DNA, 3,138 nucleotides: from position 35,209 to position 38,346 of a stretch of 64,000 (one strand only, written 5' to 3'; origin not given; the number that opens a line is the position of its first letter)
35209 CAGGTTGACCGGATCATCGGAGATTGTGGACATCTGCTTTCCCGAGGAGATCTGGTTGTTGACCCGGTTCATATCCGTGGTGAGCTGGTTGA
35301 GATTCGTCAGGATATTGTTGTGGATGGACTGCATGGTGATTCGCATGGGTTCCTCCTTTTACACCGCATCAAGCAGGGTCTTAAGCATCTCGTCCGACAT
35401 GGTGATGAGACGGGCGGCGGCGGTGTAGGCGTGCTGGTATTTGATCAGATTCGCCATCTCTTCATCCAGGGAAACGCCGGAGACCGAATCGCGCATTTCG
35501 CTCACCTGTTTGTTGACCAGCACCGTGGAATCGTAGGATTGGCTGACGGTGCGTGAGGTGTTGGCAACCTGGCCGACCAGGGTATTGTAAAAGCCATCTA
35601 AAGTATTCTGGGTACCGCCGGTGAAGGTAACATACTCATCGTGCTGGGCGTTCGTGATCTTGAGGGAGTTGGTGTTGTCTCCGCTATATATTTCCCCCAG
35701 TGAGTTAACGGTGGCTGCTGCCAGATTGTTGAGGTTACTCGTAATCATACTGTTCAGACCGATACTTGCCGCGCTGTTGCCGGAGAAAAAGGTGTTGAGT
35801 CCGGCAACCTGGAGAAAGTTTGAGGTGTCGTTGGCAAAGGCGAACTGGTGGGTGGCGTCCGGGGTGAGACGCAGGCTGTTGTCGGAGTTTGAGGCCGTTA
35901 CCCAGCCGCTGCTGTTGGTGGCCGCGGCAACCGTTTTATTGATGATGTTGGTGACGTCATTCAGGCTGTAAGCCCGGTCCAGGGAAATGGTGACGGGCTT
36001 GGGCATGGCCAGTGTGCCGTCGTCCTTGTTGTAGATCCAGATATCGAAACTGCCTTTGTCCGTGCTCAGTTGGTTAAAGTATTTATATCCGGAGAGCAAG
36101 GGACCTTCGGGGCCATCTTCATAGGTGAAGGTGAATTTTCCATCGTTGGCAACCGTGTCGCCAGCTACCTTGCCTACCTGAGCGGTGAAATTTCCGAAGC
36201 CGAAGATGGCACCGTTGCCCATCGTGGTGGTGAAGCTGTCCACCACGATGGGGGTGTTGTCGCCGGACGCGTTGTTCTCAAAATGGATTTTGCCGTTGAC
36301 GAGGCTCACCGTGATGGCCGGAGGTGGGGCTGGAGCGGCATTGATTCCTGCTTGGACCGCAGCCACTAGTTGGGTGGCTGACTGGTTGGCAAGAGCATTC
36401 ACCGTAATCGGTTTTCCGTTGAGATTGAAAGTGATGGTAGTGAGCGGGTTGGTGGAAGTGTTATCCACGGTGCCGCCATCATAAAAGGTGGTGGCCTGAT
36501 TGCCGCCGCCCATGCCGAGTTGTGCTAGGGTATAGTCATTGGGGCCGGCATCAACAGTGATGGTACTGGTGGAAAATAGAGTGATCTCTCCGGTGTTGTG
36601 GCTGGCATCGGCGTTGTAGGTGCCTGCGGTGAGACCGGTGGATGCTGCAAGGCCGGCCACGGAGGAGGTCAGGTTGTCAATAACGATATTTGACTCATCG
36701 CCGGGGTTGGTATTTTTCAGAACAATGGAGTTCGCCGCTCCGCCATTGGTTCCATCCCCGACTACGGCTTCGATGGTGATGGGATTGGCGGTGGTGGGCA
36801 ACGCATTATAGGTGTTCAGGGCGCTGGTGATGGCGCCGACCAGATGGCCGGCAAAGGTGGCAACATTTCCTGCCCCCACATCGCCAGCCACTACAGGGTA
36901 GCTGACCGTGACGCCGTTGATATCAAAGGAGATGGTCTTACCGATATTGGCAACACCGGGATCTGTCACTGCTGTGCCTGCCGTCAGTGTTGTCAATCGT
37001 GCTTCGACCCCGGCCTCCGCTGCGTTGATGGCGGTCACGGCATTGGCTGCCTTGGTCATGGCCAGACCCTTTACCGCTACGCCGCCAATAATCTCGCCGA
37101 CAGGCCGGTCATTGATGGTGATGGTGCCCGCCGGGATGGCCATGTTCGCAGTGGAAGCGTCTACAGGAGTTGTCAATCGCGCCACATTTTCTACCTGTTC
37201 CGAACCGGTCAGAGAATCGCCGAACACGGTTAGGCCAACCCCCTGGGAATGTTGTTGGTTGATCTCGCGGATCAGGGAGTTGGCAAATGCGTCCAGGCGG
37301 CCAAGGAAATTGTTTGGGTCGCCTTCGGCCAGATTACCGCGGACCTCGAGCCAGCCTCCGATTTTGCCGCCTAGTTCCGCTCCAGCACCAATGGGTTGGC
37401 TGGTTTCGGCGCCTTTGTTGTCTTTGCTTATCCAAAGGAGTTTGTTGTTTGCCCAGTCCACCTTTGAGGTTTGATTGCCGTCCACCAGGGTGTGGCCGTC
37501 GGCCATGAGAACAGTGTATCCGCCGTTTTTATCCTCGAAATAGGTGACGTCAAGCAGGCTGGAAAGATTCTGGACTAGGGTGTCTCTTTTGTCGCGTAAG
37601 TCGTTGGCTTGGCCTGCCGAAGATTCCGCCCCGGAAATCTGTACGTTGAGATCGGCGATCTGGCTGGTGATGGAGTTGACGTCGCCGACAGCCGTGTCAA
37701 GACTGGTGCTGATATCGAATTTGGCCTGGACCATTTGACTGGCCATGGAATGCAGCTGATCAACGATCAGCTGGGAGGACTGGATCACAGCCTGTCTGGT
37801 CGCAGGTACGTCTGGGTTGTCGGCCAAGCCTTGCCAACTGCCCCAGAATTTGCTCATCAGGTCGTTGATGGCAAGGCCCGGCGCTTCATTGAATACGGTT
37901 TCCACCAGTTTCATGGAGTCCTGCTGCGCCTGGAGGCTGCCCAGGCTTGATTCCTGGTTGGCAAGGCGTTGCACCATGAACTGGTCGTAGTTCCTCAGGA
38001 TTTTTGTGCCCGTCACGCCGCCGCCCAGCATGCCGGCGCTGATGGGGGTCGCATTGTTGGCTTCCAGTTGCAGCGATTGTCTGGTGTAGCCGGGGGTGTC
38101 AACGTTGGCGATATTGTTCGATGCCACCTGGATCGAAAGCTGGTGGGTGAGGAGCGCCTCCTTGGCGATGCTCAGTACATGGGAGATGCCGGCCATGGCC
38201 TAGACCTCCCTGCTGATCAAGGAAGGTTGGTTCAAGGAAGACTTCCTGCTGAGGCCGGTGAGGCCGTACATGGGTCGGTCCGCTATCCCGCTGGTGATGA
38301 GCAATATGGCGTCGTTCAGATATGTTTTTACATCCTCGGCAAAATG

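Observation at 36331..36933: The same module occurs in FlgK, shared between the two hook-filament junction proteins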

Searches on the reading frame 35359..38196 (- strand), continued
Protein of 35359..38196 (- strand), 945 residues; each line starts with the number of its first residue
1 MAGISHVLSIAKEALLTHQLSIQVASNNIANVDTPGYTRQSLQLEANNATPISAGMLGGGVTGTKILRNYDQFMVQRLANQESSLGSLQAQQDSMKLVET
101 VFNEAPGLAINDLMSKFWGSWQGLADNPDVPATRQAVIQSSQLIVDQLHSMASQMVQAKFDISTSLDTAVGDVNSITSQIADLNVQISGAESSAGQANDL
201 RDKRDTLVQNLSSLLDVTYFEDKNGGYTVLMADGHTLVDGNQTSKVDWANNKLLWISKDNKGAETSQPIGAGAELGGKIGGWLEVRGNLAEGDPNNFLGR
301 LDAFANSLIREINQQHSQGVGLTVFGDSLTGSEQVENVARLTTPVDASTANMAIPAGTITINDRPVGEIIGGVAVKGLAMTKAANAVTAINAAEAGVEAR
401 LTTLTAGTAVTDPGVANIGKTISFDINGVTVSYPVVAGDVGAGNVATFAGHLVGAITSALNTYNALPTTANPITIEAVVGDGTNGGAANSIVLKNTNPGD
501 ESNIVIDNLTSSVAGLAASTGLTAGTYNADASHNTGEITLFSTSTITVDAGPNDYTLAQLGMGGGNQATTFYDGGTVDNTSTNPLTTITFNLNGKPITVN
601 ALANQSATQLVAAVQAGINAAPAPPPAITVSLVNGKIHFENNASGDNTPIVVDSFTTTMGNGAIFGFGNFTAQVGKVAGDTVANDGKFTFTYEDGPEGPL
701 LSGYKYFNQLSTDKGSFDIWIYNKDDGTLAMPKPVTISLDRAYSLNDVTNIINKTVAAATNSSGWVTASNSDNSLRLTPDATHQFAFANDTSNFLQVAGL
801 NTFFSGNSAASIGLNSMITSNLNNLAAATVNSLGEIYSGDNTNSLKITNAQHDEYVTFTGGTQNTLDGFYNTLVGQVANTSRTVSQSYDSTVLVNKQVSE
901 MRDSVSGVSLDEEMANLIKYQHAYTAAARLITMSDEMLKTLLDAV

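Call 53: fold_search(model_id=the predicted structure, library=pdb)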
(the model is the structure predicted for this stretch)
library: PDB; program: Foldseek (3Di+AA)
matches with E <= 10: 259; with E <= 0.001: 13
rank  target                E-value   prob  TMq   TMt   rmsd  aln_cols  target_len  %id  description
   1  5xbj                  1.2e-16  1.00  0.40  0.73  11.5       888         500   12  The structure of the flagellar hook junction protein HAP1 (FlgK) from Campylobacter jejuni (released 2017-12-06)
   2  9u4r_CC               8.4e-16  1.00  0.33  0.55  22.1       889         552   14  Structure of the intial complex in filament assembly at 3.23 angstroms resolution, conformation 2. (released 2026-03-25)
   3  9u4r_CA               5.1e-15  1.00  0.33  0.55  20.5       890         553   14  Structure of the intial complex in filament assembly at 3.23 angstroms resolution, conformation 2. (released 2026-03-25)
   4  9go6_F                6.2e-15  1.00  0.34  0.56  20.0       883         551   13  Salmonella hook-filament junction complex (released 2025-04-09)
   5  2d4y_A                1.1e-14  1.00  0.32  0.68  18.9       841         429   12  Crystal structure of a 49K fragment of HAP1 (FlgK) (released 2006-11-14)
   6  4ut1                  1.6e-14  1.00  0.30  0.50  24.8       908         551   14  The structure of the flagellar hook junction protein FlgK from Burkholderia pseudomallei (released 2015-02-11)
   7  9go6_A                7.3e-14  1.00  0.32  0.54  19.9       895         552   14  Salmonella hook-filament junction complex (released 2025-04-09)
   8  2d4y_B                9.9e-14  1.00  0.31  0.67  18.9       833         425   12  Crystal structure of a 49K fragment of HAP1 (FlgK) (released 2006-11-14)
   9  9go6_C                3.5e-13  1.00  0.32  0.53  23.1       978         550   15  Salmonella hook-filament junction complex (released 2025-04-09)
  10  9go6_E                8.6e-13  1.00  0.33  0.56  19.1       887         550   14  Salmonella hook-filament junction complex (released 2025-04-09)
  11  9gsx_L                2.0e-10  1.00  0.33  0.50  20.0       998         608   13  Campylobacter hook-filament junction-cap complex (released 2025-04-09)
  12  9au6_A                3.0e-06  0.57  0.08  0.09  42.3      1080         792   11  Cryo-EM of Geovibrio thiophilus flagellum (released 2024-11-13)
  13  6iwy                  6.4e-05  0.99  0.10  0.21  22.7       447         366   11  Crystal structure of the flagellar cap protein FliD from Helicobacter pylori (released 2019-05-22)
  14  6sih_A                8.0e-03  0.44  0.08  0.14  23.7       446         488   13  Structure of bacterial flagellar capping protein FliD (released 2020-05-27)
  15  8kee_A                6.9e-02  0.99  0.08  0.14   7.0        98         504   17  Cyanophage A-1(L) sheath-tube (released 2024-04-10)
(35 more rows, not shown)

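Call 86: find_encoding_contigs(protein=P0014, flank=8000, max_places=1)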
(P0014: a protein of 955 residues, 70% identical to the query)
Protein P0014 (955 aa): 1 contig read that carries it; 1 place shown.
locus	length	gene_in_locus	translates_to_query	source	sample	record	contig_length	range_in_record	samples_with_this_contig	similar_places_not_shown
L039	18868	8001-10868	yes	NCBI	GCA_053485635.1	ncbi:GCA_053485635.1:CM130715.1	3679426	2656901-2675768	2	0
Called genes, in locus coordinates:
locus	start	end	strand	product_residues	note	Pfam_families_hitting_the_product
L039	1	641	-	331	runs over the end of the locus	PF00933:Glyco_hydro_3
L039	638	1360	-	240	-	PF06508:QueC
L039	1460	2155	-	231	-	PF17746:SfsA_N, PF03749:SfsA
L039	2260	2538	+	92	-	PF01312:Bac_export_2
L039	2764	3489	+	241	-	PF00460:Flg_bb_rod (weak), PF22692:LlgE_F_G_D1, PF06429:Flg_bbr_C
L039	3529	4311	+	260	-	PF00460:Flg_bb_rod, PF22692:LlgE_F_G_D1, PF06429:Flg_bbr_C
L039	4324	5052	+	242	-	PF08666:SAF, PF13144:ChapFlgA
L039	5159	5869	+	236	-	PF02107:FlgH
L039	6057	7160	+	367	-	PF02119:FlgI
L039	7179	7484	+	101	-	PF10135:Rod-binding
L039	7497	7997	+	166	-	PF05130:FlgN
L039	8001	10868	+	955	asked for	PF00460:Flg_bb_rod (weak), PF22638:FlgK_D1, PF06429:Flg_bbr_C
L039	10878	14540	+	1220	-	PF00669:Flagellin_N, PF07196:Flagellin_IN (faint)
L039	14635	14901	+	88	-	PF02599:CsrA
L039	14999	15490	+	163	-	PF02623:FliW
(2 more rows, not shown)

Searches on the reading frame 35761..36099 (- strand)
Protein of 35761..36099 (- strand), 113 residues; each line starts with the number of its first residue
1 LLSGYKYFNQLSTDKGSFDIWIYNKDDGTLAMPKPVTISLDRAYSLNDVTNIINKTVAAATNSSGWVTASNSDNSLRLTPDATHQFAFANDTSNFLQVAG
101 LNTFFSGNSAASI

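Call 20: search_protein_families(library=pfam, proteins=[window:35761-36099:-], max_evalue=10)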
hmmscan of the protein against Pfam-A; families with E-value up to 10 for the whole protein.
seq(113 aa): 2 families
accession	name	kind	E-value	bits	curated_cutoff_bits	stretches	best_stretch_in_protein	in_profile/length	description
PF06189.17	5-nucleotidase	-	0.068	12.4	28.2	1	44-107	126-188/302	5'-nucleotidase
PF11749.13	DUF3305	-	0.12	13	25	1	6-69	63-125/140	Protein of unknown function (DUF3305)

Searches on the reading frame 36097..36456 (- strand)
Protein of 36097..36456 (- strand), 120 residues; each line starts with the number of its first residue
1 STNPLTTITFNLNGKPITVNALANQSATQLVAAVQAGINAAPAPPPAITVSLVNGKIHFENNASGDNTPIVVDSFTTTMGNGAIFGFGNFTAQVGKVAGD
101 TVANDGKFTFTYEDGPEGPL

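Call 20: search_protein_families(library=pfam, proteins=[window:36097-36456:-], max_evalue=10)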
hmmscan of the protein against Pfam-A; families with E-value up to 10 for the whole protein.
seq(120 aa): 3 families
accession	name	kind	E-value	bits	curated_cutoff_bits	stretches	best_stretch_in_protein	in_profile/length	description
PF12324.14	HTH_15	-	0.06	14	27.2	1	12-42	31-60/74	Helix-turn-helix domain of alkylmercury lyase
PF15513.11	DUF4651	-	0.079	13.4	22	1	75-115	13-54/61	Domain of unknown function (DUF4651)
PF18938.6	aRib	-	0.33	11.2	27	1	101-115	43-57/71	Atypical Rib domain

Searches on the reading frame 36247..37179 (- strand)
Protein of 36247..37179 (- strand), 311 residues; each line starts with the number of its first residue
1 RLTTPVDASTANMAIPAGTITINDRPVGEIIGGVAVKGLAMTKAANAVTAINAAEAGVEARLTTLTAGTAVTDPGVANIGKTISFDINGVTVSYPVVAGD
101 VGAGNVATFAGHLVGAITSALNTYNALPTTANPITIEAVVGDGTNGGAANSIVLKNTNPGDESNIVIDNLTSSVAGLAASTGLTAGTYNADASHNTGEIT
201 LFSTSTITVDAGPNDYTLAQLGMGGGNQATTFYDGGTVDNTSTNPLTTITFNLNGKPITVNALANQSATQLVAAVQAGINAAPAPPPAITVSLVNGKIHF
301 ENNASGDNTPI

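Call 12: find_homologous_proteins(query=window:36247-37179:-, max_evalue=0.001)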
Query window:36247-37179:- (311 aa): 6 proteins with E <= 0.001 among 8000 candidates.
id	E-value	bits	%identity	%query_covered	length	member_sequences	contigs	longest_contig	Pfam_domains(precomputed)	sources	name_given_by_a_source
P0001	2.4e-57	213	60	71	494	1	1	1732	PF06429.19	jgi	jgi:flagellar hook-associated protein 1 FlgK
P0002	1.3e-53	201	56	68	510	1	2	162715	PF06429.19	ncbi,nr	ncbi:MAG: hypothetical protein KKG47_00365 [Proteobacteria bacterium]|nr:hypothetical protein [Pseud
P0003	1.0e-48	184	57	62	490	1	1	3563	PF06429.19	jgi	jgi:flagellar hook-associated protein FlgK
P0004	7.6e-28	116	53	46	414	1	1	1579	PF06429.19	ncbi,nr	ncbi:MAG: flagellar hook-associated protein FlgK, partial [Desulfobulbaceae bacterium]|nr:flagellar 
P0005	1.6e-23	102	43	58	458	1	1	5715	PF06429.19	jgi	-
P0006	3.2e-15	75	74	22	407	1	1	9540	PF00460.26,PF22638.2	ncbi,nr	ncbi:MAG: flagellar hook-associated protein FlgK, partial [Desulfobulbaceae bacterium]|nr:flagellar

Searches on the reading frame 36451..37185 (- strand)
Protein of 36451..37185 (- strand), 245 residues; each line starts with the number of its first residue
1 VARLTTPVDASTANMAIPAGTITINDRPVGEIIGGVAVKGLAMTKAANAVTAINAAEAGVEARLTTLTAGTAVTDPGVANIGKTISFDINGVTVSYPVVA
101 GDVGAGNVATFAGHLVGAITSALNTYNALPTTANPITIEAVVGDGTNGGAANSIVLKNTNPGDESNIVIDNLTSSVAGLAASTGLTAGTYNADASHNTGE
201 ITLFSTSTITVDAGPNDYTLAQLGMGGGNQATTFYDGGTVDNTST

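Call 62: predict_structure(alignment_id=A3)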
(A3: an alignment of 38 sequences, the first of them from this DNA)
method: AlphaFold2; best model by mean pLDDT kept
length: 245 residues; sequences in the alignment: 38
mean_pLDDT: 92.4   pTM: 0.87
mean pLDDT of the five models: 92.4, 91.7, 90.9, 90.7, 89.9
residues with pLDDT >= 90: 212; 70-90: 14; 50-70: 4; < 50: 15
segments of 3 or more residues with pLDDT < 50: 229-231, 234-245
pLDDT, mean of each block of 10 residues (from residue 1): 92 97 95 97 98 93 98 97 98 98 94 98 98 96 97 98 98 97 98 98 93 91 76 46 37
secondary structure, 60 per line:
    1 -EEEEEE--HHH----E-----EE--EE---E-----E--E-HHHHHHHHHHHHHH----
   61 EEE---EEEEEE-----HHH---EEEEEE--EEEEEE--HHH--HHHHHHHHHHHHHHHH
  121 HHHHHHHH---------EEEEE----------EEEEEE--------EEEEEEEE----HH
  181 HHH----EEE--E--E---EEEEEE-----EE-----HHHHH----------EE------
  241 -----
elements in order: E2-7 H43-56 E61-63 E67-72 E84-89 E92-97 H105-128 E138-142 E153-158 E167-174 H179-183 E188-190 E200-205 H218-222

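Call 65: fold_search(model_id=the predicted structure, library=pdb)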
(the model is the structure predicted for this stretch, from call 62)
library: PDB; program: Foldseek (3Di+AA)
matches with E <= 10: 215; with E <= 0.001: 3
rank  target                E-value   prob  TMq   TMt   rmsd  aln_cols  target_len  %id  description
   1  6x80_A                8.3e-06  1.00  0.28  0.15  11.4       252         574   19  Structure of the Campylobacter jejuni G508A Flagellar Filament (released 2020-07-08)
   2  9ygu_A7               2.1e-05  1.00  0.32  0.18  11.0       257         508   16  Flagella filament structure in H. pylori composed of flagellin FlaA (released 2026-02-25)
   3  9yh1_A1               5.1e-05  1.00  0.31  0.17  11.4       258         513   14  Structure of flagellin FlaB filament in H. pylori (released 2026-02-25)
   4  6iwy                  1.1e-03  0.77  0.25  0.19  16.8       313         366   11  Crystal structure of the flagellar cap protein FliD from Helicobacter pylori (released 2019-05-22)
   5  8kee_A                2.1e-03  0.98  0.26  0.14  11.3       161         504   19  Cyanophage A-1(L) sheath-tube (released 2024-04-10)
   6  4nx9                  3.2e-03  0.87  0.25  0.23   8.2       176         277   18  Crystal structure of Pseudomonas aeruginosa flagellin FliC (released 2014-01-29)
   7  8kee_C                7.5e-03  0.85  0.23  0.13  10.8       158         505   20  Cyanophage A-1(L) sheath-tube (released 2024-04-10)
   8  5az4_A                1.4e-02  0.89  0.26  0.11   5.8       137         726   16  Crystal structure of a 79KDa fragment of FlgE, the hook protein from Campylobacter jejuni (released 2016-10-05)
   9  9ndy_L                1.5e-02  0.66  0.26  0.16   8.2       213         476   13  Composite baseplate asymmetric unit of JohannRWettstein (Bas63) (released 2025-11-19)
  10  9n8g_C                1.6e-02  0.51  0.22  0.16   8.2       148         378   14  In situ sheathed FlaA flagellar filament of Vibrio cholerae (released 2025-09-24)
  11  5jxl                  2.0e-02  0.69  0.23  0.08   7.6       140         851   14  Cryo-EM structure of the flagellar hook of Campylobacter jejuni (released 2016-11-16)
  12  8i4m_A                2.9e-02  0.72  0.21  0.07  13.6       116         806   12  Portal-tail complex structure of the Cyanophage P-SCSP1u (released 2023-11-01)
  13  8fop_j                2.9e-02  0.57  0.24  0.14  12.2       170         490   18  Structure of Agrobacterium tumefaciens bacteriophage Milano curved tail (released 2024-01-17)
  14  9n8g_A                3.1e-02  0.44  0.22  0.16   8.1       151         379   14  In situ sheathed FlaA flagellar filament of Vibrio cholerae (released 2025-09-24)
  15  9gsx_Z                7.6e-02  0.12  0.22  0.11  12.2       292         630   11  Campylobacter hook-filament junction-cap complex (released 2025-04-09)
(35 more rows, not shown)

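Call 79: fold_search(model_id=the predicted structure, library=viral)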
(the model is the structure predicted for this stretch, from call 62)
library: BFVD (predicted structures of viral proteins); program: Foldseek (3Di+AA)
matches with E <= 10: 359; with E <= 0.001: 4
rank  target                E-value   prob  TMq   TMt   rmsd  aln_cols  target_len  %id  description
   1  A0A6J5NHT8            3.0e-04  0.99  0.32  0.13  12.1       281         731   16  Uncharacterized protein [uncultured Caudovirales phage]
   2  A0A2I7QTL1            6.5e-04  0.96  0.26  0.16   8.5       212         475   10  (no name in the UniProt tables at hand)
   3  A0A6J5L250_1          6.5e-04  0.69  0.24  0.08  16.1       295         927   14  Baseplate protein J-like [uncultured Caudovirales phage]
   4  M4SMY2                9.4e-04  0.92  0.27  0.31  19.7       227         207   10  Uncharacterized protein [Cyanophage KBS-P-1A]
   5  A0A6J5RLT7            3.6e-03  0.80  0.25  0.15   8.8       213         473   11  XkdT Uncharacterized homolog of phage Mu protein gp47 [uncultured Caudovirales phage]
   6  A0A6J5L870            3.8e-03  0.82  0.28  0.10  16.7       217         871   13  Uncharacterized protein [uncultured Caudovirales phage]
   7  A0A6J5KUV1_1          6.6e-03  0.44  0.24  0.07  15.7       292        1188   12  Baseplate protein J-like [uncultured Caudovirales phage]
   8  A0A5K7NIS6            7.0e-03  0.35  0.19  0.11  14.7       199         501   14  (no name in the UniProt tables at hand)
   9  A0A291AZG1            9.5e-03  0.77  0.27  0.22   7.9       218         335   11  Baseplate assembly protein [Shigella phage Sf18]
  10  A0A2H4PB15            1.1e-02  0.63  0.27  0.29  13.2       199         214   14  (no name in the UniProt tables at hand)
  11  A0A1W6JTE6            1.2e-02  0.51  0.21  0.13  10.3       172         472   15  Tail sheath protein [Shewanella phage SppYZU05]
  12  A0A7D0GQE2            1.5e-02  0.25  0.24  0.19  17.8       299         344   15  (no name in the UniProt tables at hand)
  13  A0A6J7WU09            1.5e-02  0.30  0.21  0.08  18.4       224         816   13  Uncharacterized protein [uncultured Caudovirales phage]
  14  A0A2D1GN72            1.7e-02  0.47  0.22  0.13   9.2       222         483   13  (no name in the UniProt tables at hand)
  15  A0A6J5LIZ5            2.8e-02  0.97  0.32  0.08   4.6       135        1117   18  Tail sheath protein [uncultured Caudovirales phage]
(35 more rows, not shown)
